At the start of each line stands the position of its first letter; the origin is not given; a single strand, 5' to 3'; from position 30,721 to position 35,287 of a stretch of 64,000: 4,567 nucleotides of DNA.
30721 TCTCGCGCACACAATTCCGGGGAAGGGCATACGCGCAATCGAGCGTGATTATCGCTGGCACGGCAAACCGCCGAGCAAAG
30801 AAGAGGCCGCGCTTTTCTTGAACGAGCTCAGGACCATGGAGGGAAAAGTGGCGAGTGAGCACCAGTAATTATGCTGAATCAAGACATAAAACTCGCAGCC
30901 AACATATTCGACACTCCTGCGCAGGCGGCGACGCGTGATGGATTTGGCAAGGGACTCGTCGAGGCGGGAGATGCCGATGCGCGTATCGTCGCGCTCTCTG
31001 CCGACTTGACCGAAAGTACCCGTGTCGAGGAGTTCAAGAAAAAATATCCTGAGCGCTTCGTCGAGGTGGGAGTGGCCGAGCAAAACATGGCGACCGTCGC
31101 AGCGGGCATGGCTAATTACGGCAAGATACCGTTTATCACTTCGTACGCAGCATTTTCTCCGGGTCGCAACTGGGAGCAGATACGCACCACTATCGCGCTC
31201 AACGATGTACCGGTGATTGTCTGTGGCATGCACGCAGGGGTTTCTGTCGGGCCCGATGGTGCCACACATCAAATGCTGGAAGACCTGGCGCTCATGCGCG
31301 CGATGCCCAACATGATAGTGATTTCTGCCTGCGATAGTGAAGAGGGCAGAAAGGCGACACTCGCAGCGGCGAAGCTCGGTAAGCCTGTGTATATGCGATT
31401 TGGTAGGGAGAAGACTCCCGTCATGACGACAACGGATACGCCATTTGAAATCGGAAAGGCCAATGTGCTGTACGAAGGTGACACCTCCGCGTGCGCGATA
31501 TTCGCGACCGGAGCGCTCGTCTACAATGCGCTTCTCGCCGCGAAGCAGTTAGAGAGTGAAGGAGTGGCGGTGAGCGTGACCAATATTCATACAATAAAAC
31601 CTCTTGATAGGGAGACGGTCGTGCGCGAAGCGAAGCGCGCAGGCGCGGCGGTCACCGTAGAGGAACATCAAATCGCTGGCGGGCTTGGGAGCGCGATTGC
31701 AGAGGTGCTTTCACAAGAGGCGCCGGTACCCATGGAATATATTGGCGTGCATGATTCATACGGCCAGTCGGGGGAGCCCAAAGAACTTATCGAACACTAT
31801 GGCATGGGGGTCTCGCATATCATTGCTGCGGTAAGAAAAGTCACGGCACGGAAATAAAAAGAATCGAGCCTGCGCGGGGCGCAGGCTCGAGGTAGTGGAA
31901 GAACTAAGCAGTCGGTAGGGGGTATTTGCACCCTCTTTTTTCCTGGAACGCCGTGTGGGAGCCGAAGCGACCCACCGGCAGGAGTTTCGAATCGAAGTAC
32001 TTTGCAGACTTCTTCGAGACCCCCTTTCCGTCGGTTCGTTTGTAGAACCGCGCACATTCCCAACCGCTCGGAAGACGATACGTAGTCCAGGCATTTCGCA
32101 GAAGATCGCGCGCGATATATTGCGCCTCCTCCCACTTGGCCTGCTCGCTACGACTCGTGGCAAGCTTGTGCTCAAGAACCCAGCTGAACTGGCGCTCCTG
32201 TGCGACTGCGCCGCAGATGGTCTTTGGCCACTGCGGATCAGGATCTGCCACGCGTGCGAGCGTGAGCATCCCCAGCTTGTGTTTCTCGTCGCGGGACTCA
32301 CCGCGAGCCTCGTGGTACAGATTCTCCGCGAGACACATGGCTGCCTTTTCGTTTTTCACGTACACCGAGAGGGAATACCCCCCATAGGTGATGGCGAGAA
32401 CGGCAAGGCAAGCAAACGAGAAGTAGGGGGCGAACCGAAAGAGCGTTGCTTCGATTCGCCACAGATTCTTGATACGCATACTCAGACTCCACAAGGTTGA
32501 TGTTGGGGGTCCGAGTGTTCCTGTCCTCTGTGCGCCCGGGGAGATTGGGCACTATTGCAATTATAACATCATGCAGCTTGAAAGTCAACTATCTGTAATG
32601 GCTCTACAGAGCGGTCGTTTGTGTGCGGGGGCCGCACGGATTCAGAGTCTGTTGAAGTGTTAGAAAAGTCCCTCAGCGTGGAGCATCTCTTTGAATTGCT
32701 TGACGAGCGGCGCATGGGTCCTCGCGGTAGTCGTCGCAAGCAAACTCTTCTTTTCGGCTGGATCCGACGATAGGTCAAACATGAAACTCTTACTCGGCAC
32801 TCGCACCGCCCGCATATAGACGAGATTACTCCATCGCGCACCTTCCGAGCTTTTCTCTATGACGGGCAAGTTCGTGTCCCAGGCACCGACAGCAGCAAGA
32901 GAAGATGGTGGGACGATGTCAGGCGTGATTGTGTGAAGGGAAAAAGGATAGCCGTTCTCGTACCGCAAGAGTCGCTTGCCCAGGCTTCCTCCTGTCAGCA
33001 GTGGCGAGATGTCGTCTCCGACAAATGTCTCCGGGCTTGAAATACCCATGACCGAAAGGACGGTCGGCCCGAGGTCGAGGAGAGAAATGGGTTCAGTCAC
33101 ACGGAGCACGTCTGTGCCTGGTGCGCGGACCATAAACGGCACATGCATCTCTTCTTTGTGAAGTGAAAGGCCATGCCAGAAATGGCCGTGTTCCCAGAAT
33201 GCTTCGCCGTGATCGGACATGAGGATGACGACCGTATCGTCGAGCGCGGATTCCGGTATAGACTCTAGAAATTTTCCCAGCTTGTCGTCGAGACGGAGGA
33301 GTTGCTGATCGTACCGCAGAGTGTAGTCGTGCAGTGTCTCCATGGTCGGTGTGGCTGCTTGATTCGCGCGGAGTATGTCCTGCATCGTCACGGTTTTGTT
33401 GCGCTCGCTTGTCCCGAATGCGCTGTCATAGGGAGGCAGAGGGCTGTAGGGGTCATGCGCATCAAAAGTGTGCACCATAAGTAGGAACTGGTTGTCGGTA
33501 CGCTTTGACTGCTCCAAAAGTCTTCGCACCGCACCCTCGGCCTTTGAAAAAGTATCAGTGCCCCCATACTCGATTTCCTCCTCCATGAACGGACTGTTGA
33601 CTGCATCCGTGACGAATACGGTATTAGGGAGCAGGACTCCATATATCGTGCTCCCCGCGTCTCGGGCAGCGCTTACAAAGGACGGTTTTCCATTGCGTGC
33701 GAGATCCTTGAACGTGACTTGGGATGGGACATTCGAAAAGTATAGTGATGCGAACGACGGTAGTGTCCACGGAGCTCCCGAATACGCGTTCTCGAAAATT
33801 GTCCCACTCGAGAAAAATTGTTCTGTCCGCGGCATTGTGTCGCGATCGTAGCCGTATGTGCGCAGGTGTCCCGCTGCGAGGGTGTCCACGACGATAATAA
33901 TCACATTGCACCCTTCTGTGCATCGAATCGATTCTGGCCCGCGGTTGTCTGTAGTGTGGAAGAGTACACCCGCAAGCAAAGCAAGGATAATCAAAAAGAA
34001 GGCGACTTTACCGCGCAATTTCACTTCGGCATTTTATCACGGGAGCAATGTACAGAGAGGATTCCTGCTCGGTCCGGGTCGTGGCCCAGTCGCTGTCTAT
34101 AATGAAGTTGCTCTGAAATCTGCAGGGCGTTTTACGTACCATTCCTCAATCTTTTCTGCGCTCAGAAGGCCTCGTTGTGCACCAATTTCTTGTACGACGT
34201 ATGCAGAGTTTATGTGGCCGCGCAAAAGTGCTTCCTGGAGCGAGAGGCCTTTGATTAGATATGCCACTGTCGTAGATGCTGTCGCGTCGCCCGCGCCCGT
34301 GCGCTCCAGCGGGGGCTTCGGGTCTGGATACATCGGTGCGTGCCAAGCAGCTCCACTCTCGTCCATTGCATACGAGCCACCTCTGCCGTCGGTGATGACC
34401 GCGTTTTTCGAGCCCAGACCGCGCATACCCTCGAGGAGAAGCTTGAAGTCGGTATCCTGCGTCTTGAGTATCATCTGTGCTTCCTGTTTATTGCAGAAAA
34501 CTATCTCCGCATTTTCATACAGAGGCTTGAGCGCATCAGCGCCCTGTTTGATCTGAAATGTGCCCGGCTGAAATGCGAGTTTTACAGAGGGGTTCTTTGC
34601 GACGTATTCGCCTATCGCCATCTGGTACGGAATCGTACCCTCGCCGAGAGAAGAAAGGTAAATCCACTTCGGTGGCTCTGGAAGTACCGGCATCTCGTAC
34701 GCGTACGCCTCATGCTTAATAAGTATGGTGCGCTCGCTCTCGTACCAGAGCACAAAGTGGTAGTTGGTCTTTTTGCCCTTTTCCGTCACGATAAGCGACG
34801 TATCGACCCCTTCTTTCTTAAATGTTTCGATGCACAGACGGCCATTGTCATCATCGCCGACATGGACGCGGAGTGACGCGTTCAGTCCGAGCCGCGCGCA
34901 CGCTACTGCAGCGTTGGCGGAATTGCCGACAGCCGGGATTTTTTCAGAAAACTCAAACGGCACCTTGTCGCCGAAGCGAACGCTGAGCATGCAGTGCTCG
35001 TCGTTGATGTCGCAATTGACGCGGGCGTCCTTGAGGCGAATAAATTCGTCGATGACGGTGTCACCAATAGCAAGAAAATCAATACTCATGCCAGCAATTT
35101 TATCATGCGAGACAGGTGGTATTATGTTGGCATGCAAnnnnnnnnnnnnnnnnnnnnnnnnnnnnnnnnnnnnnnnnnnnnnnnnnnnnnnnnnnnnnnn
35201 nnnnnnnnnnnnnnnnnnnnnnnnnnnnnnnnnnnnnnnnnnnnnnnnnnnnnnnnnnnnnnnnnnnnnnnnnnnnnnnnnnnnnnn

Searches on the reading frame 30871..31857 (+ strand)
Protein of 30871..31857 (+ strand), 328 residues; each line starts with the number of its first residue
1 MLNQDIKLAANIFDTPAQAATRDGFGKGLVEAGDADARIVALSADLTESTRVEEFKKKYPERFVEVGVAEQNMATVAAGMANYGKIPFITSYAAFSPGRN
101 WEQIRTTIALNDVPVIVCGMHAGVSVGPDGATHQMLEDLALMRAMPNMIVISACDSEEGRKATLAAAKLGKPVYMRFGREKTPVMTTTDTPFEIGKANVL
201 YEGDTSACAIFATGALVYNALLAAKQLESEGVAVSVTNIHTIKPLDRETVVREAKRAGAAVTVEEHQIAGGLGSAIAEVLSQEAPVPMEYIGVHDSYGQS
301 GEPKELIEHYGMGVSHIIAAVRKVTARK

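Call 54: search_protein_families(library=pfam, proteins=[window:30871-31857:+], max_evalue=0.001)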
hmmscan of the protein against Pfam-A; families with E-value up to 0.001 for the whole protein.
window:30871-31857:+ (328 aa): 3 families
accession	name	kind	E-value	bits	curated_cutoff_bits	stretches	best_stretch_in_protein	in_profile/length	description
PF02779.29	Transket_pyr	-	1.9e-41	142.1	27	1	18-183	2-173/174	Transketolase, pyrimidine binding domain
PF02780.25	Transketolase_C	-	1.2e-25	90.3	25.9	1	195-317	1-124/124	Transketolase, C-terminal domain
PF22613.1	Transketolase_C_1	-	4.2e-06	27.4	27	1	205-312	11-112/113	Transketolase-like TK C-terminal domain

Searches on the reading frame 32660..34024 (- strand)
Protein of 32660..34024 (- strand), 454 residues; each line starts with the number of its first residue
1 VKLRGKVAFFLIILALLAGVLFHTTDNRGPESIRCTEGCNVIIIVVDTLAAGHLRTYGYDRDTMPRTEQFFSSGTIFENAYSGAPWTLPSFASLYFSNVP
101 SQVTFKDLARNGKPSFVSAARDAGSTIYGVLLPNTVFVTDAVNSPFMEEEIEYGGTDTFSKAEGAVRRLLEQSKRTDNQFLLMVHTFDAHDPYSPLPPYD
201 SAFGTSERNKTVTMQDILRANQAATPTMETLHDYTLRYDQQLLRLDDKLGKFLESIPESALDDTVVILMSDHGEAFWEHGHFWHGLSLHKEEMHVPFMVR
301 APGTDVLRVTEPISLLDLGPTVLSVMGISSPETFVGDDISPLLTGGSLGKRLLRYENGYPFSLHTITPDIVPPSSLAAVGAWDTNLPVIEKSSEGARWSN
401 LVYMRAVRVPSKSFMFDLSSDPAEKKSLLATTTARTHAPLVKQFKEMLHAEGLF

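Call 54: search_protein_families(library=pfam, proteins=[window:32660-34024:-], max_evalue=0.001)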
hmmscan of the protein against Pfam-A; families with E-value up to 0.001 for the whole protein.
window:32660-34024:- (454 aa): 4 families
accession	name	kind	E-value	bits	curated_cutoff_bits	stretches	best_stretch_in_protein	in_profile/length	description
PF00884.28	Sulfatase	-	4.7e-31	108.6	25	1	40-328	2-301/301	Sulfatase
PF16347.10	SGSH_C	-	1.8e-07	31.9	29.3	1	278-348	2-73/154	N-sulphoglucosamine sulphohydrolase, C-terminal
PF02995.22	DUF229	-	1.8e-06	27.4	25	1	240-299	308-364/496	Protein of unknown function (DUF229)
PF01663.27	Phosphodiest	-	3.4e-06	27.3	23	1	238-290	184-239/342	Type I phosphodiesterase / nucleotide pyrophosphatase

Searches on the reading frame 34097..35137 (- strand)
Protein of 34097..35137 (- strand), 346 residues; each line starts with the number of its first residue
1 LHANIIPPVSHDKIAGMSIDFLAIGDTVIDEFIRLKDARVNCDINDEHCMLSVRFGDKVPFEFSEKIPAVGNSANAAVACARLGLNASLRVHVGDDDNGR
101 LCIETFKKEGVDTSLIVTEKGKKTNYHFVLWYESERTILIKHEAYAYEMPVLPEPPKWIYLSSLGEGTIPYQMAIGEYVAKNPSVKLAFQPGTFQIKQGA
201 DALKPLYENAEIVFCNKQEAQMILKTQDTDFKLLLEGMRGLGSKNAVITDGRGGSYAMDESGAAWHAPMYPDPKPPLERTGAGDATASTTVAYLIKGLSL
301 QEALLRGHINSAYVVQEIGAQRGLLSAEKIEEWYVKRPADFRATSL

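Call 67: search_protein_families(library=pfam, proteins=[window:34097-35137:-], max_evalue=0.0001)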
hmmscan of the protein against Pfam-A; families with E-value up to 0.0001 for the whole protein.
window:34097-35137:- (346 aa): 1 family
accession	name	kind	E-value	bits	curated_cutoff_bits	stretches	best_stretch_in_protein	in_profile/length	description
PF00294.29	PfkB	-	1.9e-27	96.9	25.8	1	71-323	37-298/302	pfkB family carbohydrate kinase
